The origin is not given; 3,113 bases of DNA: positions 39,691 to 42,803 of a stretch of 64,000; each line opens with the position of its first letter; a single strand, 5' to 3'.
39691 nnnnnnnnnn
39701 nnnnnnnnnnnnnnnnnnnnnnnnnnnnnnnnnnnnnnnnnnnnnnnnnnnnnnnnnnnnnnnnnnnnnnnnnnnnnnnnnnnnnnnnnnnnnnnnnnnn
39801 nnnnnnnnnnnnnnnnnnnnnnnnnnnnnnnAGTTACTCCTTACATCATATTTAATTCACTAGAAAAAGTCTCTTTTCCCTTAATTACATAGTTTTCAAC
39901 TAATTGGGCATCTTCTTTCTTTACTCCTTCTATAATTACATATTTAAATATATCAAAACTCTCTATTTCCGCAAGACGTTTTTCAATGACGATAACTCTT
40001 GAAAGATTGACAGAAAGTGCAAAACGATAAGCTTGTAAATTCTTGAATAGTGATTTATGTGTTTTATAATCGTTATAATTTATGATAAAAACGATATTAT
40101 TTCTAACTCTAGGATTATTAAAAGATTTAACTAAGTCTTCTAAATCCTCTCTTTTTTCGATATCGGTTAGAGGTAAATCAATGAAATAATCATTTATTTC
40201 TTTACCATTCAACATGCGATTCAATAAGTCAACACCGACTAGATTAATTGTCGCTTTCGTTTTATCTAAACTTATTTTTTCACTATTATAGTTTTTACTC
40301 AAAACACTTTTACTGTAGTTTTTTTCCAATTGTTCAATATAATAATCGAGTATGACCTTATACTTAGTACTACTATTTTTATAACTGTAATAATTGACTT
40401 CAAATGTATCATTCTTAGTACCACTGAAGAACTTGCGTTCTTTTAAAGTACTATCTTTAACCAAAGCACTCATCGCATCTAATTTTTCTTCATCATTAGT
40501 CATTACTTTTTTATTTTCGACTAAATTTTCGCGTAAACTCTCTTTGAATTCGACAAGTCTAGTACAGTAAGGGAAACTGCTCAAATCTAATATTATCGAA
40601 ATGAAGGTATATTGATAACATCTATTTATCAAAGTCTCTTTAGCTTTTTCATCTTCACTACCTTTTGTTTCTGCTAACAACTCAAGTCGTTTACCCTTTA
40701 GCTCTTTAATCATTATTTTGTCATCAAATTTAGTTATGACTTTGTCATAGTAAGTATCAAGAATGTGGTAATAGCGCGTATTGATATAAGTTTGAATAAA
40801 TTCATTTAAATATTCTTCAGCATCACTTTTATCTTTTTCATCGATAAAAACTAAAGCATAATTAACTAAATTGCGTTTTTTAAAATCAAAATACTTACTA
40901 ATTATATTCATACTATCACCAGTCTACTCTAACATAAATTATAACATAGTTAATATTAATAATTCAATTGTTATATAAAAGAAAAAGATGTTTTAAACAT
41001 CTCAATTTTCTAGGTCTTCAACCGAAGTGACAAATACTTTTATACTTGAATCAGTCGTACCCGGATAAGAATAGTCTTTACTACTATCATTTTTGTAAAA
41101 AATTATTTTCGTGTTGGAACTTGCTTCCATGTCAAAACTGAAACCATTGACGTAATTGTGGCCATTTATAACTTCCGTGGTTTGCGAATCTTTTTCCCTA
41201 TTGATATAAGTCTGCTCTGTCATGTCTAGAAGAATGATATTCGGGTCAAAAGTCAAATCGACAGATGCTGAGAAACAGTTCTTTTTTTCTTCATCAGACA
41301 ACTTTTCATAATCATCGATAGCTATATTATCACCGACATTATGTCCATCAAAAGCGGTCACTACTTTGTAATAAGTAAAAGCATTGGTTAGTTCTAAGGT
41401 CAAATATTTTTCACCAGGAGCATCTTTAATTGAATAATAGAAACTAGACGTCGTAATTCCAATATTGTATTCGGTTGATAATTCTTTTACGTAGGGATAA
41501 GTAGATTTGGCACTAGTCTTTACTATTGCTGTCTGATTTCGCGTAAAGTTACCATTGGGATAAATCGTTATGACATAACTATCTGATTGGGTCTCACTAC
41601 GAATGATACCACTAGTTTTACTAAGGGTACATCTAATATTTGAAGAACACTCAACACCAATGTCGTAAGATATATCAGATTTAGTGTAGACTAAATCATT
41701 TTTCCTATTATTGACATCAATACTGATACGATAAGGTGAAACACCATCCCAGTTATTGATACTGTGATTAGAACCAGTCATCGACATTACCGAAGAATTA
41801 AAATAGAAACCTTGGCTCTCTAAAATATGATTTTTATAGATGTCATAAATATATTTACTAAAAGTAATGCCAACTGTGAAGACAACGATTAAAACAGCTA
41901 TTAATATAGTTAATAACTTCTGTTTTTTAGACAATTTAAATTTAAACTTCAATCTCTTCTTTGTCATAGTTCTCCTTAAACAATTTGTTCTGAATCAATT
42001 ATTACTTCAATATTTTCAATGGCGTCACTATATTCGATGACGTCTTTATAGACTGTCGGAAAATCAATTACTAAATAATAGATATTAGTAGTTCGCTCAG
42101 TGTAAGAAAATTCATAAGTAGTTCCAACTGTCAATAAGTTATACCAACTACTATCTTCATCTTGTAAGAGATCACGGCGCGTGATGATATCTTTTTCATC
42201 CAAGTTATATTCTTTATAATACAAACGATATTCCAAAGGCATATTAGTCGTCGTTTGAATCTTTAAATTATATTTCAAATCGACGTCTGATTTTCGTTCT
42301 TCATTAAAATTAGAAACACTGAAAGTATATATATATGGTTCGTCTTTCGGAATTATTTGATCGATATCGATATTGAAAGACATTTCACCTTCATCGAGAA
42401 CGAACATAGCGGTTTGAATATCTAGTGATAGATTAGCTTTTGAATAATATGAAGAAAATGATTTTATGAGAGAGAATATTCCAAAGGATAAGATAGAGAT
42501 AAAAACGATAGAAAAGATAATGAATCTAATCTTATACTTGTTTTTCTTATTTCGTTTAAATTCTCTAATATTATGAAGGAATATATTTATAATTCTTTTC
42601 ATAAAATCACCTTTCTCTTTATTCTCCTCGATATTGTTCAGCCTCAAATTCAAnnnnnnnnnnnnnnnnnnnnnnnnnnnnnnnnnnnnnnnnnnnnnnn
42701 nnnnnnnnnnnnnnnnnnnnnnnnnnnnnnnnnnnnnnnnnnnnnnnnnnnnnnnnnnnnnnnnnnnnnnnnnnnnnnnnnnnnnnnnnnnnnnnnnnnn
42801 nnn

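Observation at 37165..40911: Membrane-anchored McrB-family GTPase with a putative McrC-like partner, in an operon directly upstream of sipW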

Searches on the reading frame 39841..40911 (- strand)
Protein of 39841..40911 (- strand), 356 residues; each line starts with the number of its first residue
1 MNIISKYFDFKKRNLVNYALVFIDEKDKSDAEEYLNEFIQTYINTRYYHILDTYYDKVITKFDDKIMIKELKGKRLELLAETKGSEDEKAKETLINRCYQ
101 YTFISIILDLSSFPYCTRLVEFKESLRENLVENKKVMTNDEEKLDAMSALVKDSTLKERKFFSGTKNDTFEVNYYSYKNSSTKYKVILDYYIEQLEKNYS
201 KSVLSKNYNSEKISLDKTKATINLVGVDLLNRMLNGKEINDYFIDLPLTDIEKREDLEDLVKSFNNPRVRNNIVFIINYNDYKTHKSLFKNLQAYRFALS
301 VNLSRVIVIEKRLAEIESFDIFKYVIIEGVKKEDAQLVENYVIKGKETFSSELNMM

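Call 3: search_protein_families(library=pfam, proteins=[window:39841-40911:-], max_evalue=0.1)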
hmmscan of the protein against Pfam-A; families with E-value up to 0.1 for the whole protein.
window:39841-40911:- (356 aa): 1 family
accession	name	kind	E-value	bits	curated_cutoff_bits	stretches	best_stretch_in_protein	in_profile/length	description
PF12995.12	DUF3879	-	0.088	12.9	27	0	127-205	72-150/181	Domain of unknown function, E. rectale Gene description (DUF3879)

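Call 4: search_protein_families(library=padloc, proteins=[window:39841-40911:-], max_evalue=0.1)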
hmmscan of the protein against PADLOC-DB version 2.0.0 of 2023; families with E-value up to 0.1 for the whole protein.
window:39841-40911:- (356 aa): 0 families

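Call 5: search_protein_families(library=ncbifam, proteins=[window:39841-40911:-], max_evalue=0.1)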
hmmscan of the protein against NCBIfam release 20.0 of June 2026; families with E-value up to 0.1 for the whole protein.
window:39841-40911:- (356 aa): 1 family
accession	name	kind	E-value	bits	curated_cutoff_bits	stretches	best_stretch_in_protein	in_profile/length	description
NF053843.1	NcldAssocNapAMycb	equivalog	0.011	15.7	160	0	43-73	65-95/113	nucleoid-associated protein NapA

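Call 33: find_homologous_proteins(query=window:39841-40911:-, max_evalue=0.001)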
Query window:39841-40911:- (356 aa): 22 proteins with E <= 0.001 among 3129 candidates.
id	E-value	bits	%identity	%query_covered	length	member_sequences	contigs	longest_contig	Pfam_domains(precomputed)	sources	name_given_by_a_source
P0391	1.9e-215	732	98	100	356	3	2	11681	-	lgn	-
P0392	1.5e-127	443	61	100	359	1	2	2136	-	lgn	-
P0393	1.9e-123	430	58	100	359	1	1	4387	-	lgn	-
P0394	3.4e-120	419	58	100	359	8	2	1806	-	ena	-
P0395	1.8e-119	417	57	100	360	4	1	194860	-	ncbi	-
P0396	2.2e-119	417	56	100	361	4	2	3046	-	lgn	-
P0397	1.7e-118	414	57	100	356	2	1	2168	-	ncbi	-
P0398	3.5e-118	413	57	100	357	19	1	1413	-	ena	-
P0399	2.2e-115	404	55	100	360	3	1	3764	-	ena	-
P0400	2.6e-115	403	56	100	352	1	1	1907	-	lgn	-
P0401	3.3e-115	403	56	100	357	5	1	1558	-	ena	-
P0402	9.4e-112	392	55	100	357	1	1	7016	-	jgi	-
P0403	2.5e-110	387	54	100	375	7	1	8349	-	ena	-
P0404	4.1e-109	383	55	100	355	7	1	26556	-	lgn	-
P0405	8.1e-108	379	53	100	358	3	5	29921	-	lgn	-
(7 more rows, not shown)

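Call 56: predict_structure(alignment_id=A3)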
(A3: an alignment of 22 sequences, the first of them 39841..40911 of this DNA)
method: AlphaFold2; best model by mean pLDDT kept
length: 356 residues; sequences in the alignment: 22
mean_pLDDT: 91.2   pTM: 0.86
mean pLDDT of the five models: 91.2, 90.3, 90.0, 89.9, 89.7
residues with pLDDT >= 90: 237; 70-90: 116; 50-70: 3; < 50: 0
segments of 3 or more residues with pLDDT < 50: none
pLDDT, mean of each block of 10 residues (from residue 1): 90 97 94 97 92 80 89 96 90 97 95 92 95 90 96 95 87 90 92 88 88 92 95 91 94 92 91 95 91 93 86 90 90 84 87 72
secondary structure, 60 per line:
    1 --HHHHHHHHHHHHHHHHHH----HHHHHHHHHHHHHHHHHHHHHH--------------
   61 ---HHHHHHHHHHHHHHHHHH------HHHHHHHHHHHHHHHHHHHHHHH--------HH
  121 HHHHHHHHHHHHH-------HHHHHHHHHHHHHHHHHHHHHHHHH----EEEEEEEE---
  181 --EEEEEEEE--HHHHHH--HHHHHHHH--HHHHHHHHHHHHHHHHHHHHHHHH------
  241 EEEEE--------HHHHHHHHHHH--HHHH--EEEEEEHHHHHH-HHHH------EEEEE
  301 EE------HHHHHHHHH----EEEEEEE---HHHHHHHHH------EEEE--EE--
elements in order: H3-20 H25-46 H64-81 H88-110 H119-133 H141-165 E170-177 E183-190 H193-198 H201-208 H211-234 E241-245 H254-264 H267-270 E273-278 H279-284 H286-289 E296-302 H309-317 E322-328 H332-340 E347-350

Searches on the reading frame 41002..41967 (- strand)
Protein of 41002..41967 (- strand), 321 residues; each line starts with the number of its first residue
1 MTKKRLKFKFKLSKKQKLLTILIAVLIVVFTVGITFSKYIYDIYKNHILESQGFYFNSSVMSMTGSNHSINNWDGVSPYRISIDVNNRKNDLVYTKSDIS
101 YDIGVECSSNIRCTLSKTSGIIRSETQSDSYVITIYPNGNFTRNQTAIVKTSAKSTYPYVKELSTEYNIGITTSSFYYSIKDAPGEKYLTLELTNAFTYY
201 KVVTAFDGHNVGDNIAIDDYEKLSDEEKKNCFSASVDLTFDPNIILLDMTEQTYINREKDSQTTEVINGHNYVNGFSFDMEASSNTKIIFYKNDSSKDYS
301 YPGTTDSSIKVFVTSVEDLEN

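Call 3: search_protein_families(library=pfam, proteins=[window:41002-41967:-], max_evalue=0.1)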
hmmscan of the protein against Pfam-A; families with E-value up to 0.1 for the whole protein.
window:41002-41967:- (321 aa): 2 families
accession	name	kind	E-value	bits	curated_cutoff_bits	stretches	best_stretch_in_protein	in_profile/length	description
PF20403.5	DUF6693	-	0.016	15.8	31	1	5-48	55-98/104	Family of unknown function (DUF6693)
PF23599.1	CILP_C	-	0.033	14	27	1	108-151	80-124/200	Cartilage intermediate layer protein 1-like, C-terminal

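Call 5: search_protein_families(library=ncbifam, proteins=[window:41002-41967:-], max_evalue=0.1)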
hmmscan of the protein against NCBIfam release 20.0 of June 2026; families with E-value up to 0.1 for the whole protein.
window:41002-41967:- (321 aa): 2 families
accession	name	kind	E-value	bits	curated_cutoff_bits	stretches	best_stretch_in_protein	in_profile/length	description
TIGR00933.1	2a38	subfamily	0.026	13.6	331.15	1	7-74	189-258/391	TrkH family potassium uptake protein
NF042931.1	SAG1386_EF1546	equivalog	0.083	13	80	0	11-68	23-80/158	SAG1386/EF1546 family surface-associated protein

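Call 90: search_solved_structures(query=A7, max_evalue=10, show_alignments=1)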
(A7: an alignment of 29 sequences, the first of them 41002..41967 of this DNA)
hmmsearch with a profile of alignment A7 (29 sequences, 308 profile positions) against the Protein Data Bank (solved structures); distinct sequences matched with E-value up to 10: 0.

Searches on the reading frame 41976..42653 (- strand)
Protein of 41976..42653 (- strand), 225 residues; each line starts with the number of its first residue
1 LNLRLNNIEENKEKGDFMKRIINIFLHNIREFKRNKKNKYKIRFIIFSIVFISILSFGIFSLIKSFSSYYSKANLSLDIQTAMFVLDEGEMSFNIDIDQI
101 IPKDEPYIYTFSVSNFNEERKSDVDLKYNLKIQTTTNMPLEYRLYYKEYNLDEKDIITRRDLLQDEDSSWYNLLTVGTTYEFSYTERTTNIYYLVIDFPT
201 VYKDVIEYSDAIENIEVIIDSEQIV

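Call 3: search_protein_families(library=pfam, proteins=[window:41976-42653:-], max_evalue=0.1)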
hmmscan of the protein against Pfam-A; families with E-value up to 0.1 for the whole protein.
window:41976-42653:- (225 aa): 1 family
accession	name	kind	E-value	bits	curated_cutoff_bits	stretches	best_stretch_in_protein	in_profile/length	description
PF17280.7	DUF5345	-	0.051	14.2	27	1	25-70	22-67/77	Family of unknown function (DUF5345)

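Call 5: search_protein_families(library=ncbifam, proteins=[window:41976-42653:-], max_evalue=0.1)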
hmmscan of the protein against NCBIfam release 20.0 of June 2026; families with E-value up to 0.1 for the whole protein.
window:41976-42653:- (225 aa): 1 family
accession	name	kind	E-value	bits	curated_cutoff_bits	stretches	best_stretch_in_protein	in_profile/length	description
TIGR04429.1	Phr_nterm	subfamily_domain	0.066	13.7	25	1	41-65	3-27/28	Phr family secreted Rap phosphatase inhibitor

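Call 91: search_solved_structures(query=A8, max_evalue=10, show_alignments=1)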
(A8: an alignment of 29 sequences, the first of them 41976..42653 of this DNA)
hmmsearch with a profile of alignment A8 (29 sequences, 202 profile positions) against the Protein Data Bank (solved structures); distinct sequences matched with E-value up to 10: 4.
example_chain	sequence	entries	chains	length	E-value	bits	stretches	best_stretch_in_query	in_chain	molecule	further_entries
1lih_A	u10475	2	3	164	0.12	15.3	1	86-154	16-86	ASPARTATE RECEPTOR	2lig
1vls_A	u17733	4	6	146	0.13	15.2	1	86-154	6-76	ASPARTATE RECEPTOR | BACTERIAL ASPARTATE RECEPTOR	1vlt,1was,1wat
1jmw_A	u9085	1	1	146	0.13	15.2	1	86-154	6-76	methyl-accepting chemotaxis protein II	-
2asr_A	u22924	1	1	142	0.23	14.4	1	85-153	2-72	ASPARTATE RECEPTOR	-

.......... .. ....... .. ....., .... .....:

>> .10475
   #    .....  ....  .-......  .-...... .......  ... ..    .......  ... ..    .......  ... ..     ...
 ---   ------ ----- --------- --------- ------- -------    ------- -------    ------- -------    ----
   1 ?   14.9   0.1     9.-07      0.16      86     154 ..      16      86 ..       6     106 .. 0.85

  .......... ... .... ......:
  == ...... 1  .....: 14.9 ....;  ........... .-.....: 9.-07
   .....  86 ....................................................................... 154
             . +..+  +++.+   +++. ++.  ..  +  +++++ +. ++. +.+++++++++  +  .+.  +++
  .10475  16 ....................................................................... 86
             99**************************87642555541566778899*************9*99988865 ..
